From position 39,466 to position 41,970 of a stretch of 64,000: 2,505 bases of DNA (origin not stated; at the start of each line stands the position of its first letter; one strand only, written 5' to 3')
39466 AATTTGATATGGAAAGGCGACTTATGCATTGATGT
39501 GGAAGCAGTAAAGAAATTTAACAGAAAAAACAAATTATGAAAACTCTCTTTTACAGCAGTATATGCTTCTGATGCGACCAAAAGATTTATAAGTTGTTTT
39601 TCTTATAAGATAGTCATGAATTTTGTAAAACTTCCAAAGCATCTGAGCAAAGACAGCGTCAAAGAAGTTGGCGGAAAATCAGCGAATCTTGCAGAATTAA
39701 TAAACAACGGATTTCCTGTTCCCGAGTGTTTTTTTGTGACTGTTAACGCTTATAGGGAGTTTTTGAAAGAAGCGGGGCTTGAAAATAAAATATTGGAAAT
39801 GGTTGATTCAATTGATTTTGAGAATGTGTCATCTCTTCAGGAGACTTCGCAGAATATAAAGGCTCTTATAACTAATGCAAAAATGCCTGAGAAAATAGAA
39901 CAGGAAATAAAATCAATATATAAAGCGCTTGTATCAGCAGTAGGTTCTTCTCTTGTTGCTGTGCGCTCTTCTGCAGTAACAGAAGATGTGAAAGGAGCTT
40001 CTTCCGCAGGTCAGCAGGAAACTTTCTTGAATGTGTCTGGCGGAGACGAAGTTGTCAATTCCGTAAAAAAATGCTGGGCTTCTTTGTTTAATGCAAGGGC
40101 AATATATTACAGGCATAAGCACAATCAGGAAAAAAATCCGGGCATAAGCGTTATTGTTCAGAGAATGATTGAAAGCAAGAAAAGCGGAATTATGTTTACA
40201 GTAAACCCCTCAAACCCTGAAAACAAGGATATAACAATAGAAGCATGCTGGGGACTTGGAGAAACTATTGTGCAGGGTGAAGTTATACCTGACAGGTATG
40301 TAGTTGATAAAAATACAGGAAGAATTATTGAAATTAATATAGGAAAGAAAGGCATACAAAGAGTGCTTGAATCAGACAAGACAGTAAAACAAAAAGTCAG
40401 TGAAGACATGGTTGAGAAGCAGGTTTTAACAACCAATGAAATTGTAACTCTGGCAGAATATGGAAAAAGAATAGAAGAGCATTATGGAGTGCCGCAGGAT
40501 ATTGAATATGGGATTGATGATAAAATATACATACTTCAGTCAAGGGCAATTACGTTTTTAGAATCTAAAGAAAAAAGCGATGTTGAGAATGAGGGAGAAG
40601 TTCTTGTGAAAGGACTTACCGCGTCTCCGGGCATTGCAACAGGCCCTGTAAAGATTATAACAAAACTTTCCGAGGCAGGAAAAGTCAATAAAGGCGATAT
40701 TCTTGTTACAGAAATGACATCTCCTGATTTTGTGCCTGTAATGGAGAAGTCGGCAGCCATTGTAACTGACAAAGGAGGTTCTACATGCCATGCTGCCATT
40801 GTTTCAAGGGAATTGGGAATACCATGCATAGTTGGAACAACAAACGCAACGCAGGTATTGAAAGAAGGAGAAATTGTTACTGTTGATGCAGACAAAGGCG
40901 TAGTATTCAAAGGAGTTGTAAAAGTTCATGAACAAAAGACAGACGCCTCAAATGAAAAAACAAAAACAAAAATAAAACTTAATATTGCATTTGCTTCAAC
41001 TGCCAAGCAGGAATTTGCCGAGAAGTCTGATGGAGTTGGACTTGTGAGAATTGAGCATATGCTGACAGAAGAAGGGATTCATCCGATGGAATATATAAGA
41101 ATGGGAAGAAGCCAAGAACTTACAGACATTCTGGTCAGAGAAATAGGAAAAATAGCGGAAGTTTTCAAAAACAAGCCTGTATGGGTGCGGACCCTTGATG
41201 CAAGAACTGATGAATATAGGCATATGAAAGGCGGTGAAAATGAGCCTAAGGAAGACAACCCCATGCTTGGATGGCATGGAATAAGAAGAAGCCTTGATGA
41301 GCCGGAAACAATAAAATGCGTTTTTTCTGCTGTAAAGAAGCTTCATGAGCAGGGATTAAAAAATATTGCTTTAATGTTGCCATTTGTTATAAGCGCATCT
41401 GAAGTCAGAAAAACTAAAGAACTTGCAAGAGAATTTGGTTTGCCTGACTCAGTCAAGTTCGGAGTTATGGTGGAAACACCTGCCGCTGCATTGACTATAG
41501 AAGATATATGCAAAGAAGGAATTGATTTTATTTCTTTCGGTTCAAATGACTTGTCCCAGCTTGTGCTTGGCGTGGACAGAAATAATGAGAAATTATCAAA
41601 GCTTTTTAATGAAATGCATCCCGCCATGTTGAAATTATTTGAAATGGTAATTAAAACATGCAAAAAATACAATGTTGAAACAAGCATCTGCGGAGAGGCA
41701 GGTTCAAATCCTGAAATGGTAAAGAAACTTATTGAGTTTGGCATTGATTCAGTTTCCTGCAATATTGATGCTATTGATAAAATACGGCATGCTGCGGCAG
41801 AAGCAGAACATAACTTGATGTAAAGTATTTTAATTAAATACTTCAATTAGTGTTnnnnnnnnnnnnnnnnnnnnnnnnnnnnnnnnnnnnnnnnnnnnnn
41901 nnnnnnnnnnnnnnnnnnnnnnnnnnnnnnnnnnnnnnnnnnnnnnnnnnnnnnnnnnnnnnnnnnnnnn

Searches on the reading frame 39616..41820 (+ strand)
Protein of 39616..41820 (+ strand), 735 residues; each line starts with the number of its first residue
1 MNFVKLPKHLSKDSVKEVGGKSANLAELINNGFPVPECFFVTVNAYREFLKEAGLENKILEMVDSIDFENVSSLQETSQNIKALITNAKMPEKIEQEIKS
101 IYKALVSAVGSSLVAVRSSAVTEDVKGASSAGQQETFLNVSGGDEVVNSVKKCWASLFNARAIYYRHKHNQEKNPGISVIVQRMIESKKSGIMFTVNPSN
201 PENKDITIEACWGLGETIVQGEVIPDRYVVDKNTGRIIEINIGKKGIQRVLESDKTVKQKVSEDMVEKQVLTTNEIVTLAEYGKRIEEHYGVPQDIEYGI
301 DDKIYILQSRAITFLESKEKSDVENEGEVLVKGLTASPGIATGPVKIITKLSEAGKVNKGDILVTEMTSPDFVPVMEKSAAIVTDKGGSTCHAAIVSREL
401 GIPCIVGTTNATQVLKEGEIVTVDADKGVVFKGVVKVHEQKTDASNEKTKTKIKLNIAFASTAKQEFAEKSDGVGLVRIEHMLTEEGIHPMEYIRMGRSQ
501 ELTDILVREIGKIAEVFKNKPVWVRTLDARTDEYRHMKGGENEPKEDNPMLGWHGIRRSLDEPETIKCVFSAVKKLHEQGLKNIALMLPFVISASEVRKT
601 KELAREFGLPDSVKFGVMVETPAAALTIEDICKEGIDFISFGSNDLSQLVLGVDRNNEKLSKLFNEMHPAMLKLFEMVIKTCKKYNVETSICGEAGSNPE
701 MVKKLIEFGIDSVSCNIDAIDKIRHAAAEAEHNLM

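Call 70: search_protein_families(library=pfam, proteins=[window:39616-41820:+], max_evalue=0.00001)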
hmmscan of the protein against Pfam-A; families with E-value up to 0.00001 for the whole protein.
window:39616-41820:+ (735 aa): 3 families
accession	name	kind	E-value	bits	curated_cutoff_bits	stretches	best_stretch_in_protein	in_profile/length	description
PF01326.24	PPDK_N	-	4.5e-103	345.4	27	1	16-324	2-321/328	Pyruvate phosphate dikinase, AMP/ATP-binding domain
PF02896.24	PEP-utilizers_C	-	4e-76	256.4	22.8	1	440-730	9-291/293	PEP-utilising enzyme, PEP-binding domain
PF00391.29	PEP-utilizers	-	2.1e-29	101.4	23.1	1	358-428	2-72/72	PEP-utilising enzyme, mobile domain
